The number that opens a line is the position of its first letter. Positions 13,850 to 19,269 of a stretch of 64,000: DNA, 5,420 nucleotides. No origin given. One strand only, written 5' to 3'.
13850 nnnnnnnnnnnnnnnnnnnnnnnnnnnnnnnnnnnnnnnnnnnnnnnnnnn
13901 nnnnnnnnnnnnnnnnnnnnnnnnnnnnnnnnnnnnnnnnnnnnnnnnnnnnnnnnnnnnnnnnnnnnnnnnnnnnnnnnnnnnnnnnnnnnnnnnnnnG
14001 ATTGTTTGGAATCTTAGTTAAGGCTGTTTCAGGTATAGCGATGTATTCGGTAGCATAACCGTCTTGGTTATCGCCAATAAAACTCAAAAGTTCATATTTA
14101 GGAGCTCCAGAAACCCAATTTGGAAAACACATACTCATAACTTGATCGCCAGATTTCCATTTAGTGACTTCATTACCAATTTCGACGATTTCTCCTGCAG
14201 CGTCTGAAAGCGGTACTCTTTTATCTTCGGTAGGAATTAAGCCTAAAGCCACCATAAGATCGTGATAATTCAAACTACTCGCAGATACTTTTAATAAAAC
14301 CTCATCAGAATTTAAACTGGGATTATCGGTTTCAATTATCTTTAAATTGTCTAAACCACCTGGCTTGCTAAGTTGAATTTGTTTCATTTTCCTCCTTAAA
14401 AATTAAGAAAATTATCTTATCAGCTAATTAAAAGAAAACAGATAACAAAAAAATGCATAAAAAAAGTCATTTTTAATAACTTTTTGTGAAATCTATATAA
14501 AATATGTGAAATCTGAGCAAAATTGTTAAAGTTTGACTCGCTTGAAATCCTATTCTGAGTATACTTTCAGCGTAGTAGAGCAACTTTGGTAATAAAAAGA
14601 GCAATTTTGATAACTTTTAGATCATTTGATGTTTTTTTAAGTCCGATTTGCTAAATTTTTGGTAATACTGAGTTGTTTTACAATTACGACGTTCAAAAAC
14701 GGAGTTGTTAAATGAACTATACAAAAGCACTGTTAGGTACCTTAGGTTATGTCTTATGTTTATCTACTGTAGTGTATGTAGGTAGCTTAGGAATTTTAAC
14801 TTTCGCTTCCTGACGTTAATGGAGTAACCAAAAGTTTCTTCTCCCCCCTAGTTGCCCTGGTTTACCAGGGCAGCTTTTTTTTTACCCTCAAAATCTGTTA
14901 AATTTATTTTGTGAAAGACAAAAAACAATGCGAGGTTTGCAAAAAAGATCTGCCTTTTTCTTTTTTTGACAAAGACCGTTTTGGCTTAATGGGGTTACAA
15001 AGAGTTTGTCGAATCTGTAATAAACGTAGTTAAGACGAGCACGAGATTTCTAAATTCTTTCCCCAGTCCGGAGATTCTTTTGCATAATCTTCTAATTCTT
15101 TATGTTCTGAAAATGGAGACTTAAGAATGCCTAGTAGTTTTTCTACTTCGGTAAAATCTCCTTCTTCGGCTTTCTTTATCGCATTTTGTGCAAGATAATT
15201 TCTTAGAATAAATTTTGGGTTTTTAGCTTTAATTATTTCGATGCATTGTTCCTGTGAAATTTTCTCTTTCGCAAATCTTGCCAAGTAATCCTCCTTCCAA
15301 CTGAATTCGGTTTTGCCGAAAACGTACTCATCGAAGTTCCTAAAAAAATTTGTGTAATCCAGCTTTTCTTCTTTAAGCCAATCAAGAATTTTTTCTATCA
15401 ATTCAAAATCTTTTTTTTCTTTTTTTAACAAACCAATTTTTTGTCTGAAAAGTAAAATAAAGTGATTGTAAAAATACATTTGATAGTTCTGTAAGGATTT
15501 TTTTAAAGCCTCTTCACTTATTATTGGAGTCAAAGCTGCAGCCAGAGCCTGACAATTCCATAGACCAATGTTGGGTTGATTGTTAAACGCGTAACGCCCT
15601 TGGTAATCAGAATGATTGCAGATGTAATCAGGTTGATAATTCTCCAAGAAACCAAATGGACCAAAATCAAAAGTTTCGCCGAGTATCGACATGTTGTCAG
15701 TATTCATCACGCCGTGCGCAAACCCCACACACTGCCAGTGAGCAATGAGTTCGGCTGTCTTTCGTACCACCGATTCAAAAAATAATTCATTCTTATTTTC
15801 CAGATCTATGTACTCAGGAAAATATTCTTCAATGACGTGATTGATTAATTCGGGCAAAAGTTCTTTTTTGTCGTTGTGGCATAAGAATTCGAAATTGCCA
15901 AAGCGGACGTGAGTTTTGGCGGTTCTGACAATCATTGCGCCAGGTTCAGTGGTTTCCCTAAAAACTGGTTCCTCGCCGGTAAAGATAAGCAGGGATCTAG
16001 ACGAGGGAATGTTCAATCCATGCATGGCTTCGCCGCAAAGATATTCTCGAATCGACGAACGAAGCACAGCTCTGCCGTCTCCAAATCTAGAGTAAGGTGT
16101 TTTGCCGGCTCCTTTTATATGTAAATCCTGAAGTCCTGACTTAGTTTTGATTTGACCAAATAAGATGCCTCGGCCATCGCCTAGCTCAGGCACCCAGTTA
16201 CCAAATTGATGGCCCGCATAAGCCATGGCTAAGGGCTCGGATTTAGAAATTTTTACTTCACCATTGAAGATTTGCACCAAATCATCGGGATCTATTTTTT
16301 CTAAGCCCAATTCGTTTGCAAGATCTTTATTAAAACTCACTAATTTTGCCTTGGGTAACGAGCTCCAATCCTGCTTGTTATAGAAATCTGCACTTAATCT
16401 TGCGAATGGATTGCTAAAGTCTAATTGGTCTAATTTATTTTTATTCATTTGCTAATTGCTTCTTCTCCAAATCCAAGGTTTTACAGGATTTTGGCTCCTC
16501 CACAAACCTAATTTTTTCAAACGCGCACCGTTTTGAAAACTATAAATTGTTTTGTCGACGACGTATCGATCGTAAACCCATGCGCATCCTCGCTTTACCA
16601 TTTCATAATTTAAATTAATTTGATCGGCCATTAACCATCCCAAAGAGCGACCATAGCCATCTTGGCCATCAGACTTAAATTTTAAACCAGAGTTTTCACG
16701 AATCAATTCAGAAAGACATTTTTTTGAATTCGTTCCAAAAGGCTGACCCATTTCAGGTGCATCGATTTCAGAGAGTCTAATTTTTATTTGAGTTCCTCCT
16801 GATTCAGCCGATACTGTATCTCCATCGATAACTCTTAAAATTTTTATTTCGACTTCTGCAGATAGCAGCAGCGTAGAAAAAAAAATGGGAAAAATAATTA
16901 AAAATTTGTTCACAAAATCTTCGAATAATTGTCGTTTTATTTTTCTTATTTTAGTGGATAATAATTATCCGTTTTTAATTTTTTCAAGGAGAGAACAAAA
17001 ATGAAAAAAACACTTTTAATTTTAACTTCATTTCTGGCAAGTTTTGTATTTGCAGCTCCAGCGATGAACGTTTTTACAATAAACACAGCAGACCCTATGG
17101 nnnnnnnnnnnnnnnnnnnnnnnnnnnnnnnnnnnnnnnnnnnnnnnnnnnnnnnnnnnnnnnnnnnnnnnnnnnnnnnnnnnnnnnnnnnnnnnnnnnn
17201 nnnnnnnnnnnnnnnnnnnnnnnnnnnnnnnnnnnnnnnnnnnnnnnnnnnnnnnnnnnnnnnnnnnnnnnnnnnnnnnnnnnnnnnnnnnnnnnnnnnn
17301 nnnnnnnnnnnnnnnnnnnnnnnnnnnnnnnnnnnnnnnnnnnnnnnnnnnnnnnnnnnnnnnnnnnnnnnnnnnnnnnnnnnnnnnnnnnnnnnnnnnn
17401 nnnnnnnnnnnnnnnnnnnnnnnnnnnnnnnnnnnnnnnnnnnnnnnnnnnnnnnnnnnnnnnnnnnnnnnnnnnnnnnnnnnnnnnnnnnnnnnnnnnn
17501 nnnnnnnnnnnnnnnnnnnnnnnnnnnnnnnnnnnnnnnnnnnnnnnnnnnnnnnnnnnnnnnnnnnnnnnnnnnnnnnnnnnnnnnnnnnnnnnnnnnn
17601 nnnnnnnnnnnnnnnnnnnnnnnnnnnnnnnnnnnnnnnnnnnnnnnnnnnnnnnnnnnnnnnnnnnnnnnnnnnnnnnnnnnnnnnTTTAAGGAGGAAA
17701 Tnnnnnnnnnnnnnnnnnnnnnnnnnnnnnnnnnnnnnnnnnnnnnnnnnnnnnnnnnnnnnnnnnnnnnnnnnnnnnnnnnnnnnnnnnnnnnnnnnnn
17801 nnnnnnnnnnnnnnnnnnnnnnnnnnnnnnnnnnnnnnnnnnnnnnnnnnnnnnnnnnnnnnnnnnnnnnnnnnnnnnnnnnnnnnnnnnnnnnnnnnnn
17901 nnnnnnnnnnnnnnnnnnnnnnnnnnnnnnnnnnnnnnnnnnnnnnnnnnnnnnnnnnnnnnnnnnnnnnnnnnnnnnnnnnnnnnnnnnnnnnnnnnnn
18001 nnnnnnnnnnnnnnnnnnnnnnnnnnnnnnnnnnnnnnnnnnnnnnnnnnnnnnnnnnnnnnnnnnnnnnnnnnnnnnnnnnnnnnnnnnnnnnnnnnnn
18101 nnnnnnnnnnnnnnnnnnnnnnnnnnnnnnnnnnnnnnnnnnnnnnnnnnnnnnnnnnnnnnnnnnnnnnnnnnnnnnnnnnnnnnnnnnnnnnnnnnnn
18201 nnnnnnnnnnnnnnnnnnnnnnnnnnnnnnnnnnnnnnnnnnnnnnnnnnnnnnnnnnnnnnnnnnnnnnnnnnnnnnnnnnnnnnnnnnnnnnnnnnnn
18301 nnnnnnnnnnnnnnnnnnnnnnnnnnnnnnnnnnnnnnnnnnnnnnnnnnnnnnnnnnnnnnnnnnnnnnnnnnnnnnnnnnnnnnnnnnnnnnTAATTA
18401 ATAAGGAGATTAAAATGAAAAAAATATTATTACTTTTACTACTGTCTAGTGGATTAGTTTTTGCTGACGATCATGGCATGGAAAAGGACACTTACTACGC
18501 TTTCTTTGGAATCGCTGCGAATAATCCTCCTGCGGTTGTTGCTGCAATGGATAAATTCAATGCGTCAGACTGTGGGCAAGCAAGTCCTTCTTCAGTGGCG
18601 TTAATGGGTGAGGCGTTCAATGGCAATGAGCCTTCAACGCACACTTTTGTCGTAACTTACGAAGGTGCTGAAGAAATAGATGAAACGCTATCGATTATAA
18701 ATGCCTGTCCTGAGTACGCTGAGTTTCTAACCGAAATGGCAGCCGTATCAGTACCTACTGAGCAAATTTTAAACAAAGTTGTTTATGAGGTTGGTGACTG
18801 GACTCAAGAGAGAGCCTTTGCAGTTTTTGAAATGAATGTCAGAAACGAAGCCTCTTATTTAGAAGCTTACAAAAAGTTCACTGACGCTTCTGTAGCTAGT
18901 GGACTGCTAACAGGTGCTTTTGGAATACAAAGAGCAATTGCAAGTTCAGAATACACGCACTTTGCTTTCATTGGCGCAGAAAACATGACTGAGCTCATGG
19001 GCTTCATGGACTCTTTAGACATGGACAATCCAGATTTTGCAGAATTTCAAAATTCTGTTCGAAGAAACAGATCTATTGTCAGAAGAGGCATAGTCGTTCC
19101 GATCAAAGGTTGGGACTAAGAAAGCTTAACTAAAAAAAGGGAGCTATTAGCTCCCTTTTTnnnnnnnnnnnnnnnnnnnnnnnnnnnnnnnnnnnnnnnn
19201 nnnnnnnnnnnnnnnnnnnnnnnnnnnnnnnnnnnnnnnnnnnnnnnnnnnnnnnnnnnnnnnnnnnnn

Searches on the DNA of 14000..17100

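Call 68: search_rna_families(source=window, start=14000, end=17100, threshold=evalue, max_evalue=0.1)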
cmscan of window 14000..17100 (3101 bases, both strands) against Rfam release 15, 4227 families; matches with E-value up to 0.1: 0.
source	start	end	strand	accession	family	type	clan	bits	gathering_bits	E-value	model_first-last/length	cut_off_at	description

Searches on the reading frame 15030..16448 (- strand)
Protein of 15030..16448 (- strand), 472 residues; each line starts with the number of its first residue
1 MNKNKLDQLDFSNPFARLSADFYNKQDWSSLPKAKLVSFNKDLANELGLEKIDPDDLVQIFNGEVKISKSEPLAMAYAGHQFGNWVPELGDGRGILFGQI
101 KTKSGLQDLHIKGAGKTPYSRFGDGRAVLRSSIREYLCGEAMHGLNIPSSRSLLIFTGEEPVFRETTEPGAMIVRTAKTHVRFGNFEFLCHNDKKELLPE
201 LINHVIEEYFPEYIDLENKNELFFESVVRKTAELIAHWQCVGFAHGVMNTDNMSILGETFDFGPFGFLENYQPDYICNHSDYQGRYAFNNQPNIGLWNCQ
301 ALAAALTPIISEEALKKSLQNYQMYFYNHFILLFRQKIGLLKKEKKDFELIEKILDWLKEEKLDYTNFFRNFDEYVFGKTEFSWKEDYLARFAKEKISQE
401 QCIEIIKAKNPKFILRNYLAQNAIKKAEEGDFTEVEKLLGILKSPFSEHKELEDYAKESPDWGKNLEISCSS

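Call 7: search_protein_families(library=pfam, proteins=[window:15030-16448:-], max_evalue=0.01)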
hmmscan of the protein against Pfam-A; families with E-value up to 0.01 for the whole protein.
window:15030-16448:- (472 aa): 1 family
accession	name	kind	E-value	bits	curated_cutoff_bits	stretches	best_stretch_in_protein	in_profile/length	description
PF02696.19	SelO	-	1.1e-138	463.3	22.8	1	8-440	4-463/466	Protein adenylyltransferase SelO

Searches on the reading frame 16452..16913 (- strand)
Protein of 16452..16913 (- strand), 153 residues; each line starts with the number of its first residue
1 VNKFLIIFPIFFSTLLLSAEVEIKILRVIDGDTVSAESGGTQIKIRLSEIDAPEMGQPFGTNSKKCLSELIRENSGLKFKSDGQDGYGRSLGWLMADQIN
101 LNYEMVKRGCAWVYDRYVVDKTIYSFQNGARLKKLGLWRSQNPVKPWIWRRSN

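Call 7: search_protein_families(library=pfam, proteins=[window:16452-16913:-], max_evalue=0.01)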
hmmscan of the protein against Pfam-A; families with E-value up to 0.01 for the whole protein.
window:16452-16913:- (153 aa): 1 family
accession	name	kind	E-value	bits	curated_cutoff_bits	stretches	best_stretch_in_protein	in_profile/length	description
PF00565.23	SNase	-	7.2e-19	68.7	21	1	44-139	1-106/107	Staphylococcal nuclease homologue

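Call 75: find_homologous_proteins(query=window:16452-16913:-, max_evalue=1e-10)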
Query window:16452-16913:- (153 aa): 70 proteins with E <= 1e-10 among 80 candidates.
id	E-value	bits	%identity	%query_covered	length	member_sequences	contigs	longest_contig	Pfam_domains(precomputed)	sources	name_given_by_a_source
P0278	2.4e-97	341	99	100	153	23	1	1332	PF00565.24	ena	-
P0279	7.0e-93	327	95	100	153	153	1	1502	PF00565.24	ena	-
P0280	1.9e-90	319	94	100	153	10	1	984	PF00565.24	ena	-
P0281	6.0e-90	317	93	100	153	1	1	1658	PF00565.24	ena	-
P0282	2.2e-89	315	92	100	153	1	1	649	PF00565.24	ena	-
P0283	1.1e-88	313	90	100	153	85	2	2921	PF00565.24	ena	-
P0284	3.5e-85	302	86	100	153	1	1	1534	PF00565.24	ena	-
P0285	7.7e-82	291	94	91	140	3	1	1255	PF00565.24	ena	-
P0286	1.4e-81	290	92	91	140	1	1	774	PF00565.24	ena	-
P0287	1.7e-81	290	93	91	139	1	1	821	PF00565.24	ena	-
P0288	8.1e-80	284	81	100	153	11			PF00565.24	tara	tara:strand:+ start:3507 stop:3968 length:462 start_codon:yes stop_codon:yes gene_type:complete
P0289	3.9e-79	282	91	91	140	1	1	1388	PF00565.24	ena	-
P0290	4.8e-79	282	91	91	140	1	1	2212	PF00565.24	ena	-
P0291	6.8e-79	281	81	88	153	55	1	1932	PF00565.24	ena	-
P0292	5.6e-78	278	80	100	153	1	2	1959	PF00565.24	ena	-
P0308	2.6e-65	237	67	99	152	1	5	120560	PF00565.24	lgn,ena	-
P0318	5.4e-44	168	54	98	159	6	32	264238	PF00565.24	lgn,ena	-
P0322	2.5e-41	159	52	93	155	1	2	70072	PF00565.24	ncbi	-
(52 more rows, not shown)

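Call 76: find_encoding_contigs(protein=P0308, flank=3000, max_places=2)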
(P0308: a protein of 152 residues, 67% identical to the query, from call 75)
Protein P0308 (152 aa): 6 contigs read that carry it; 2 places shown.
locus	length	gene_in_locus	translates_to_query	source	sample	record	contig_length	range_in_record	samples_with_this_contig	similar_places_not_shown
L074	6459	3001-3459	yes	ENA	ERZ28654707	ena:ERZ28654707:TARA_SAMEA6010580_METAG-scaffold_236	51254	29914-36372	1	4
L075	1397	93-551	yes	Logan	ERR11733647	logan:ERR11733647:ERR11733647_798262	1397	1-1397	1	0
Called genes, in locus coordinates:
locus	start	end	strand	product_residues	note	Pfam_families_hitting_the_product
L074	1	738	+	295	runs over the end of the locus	PF02646:RmuC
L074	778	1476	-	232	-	PF21614:DUF6854 (faint)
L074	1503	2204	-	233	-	-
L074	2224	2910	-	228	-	-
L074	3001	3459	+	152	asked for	PF00565:SNase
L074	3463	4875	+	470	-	PF02696:SelO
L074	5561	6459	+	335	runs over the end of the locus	PF08240:ADH_N, PF00107:ADH_zinc_N, PF13602:ADH_zinc_N_2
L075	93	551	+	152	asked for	PF00565:SNase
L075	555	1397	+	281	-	?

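Call 77: find_encoding_contigs(protein=P0318, flank=3000, max_places=2)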
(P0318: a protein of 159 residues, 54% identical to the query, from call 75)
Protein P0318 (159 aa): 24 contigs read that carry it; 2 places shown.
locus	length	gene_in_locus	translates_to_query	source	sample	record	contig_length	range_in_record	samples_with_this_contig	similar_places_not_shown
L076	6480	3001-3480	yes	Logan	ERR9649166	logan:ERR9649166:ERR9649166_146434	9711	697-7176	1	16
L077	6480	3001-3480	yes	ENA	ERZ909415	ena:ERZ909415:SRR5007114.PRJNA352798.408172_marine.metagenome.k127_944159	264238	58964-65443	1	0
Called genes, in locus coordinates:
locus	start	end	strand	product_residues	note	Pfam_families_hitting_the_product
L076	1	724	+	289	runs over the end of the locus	PF02646:RmuC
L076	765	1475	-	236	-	-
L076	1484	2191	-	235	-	-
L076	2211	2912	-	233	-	-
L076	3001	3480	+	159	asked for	PF00565:SNase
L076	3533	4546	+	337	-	PF10340:Say1_Mug180, PF00135:COesterase, PF20434:BD-FAE, PF07859:Abhydrolase_3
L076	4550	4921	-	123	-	PF09996:DUF2237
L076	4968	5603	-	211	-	PF03006:HlyIII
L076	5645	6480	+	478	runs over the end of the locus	PF02696:SelO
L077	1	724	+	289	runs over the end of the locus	PF02646:RmuC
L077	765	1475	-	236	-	-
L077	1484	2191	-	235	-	-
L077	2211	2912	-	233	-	-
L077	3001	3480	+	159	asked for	PF00565:SNase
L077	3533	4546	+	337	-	PF10340:Say1_Mug180, PF00135:COesterase, PF20434:BD-FAE, PF07859:Abhydrolase_3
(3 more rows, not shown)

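Call 78: find_encoding_contigs(protein=P0322, flank=3000, max_places=2)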
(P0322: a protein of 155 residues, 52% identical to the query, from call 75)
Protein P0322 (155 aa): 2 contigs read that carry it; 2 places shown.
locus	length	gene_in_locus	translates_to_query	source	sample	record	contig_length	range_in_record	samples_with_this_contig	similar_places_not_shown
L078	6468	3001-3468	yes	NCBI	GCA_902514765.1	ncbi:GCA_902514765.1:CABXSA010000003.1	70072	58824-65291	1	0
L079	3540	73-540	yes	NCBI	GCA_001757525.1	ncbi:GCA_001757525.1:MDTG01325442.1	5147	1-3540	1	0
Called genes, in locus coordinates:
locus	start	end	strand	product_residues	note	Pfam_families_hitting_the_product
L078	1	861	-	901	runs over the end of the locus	PF02739:5_3_exonuc_N, PF01367:5_3_exonuc, PF01612:DNA_pol_A_exo1, PF22619:DNA_polI_exo1, PF00476:DNA_pol_A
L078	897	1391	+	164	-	PF02600:DsbB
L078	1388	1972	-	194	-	PF03767:Acid_phosphat_B (weak)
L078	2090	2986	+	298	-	PF02646:RmuC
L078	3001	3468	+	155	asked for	PF00565:SNase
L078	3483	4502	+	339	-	PF10340:Say1_Mug180 (weak), PF00135:COesterase, PF20434:BD-FAE, PF07859:Abhydrolase_3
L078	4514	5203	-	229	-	PF00903:Glyoxalase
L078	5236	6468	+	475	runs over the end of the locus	PF02696:SelO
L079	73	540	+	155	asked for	PF00565:SNase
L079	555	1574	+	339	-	PF10340:Say1_Mug180 (weak), PF00135:COesterase, PF20434:BD-FAE, PF07859:Abhydrolase_3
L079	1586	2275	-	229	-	PF00903:Glyoxalase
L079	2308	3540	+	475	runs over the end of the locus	PF02696:SelO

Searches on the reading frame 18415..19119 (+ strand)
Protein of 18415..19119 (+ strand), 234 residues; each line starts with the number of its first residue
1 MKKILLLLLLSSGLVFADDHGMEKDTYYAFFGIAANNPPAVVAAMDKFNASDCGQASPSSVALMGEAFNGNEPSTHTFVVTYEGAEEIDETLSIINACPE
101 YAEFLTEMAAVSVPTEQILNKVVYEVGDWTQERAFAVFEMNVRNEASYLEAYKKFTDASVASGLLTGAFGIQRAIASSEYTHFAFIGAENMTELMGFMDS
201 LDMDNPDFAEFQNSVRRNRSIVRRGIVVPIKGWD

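Call 7: search_protein_families(library=pfam, proteins=[window:18415-19119:+], max_evalue=0.01)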
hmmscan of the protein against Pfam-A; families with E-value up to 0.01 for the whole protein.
window:18415-19119:+ (234 aa): 1 family
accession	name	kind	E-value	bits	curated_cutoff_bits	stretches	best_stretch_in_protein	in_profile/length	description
PF21614.2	DUF6854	-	0.00023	21.9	27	1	36-108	14-84/96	Domain of unknown function (DUF6854)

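Call 55: search_solved_structures(query=window:18415-19119:+, max_evalue=1)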
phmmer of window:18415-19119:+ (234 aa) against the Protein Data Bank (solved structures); distinct sequences matched with E-value up to 1: 0.
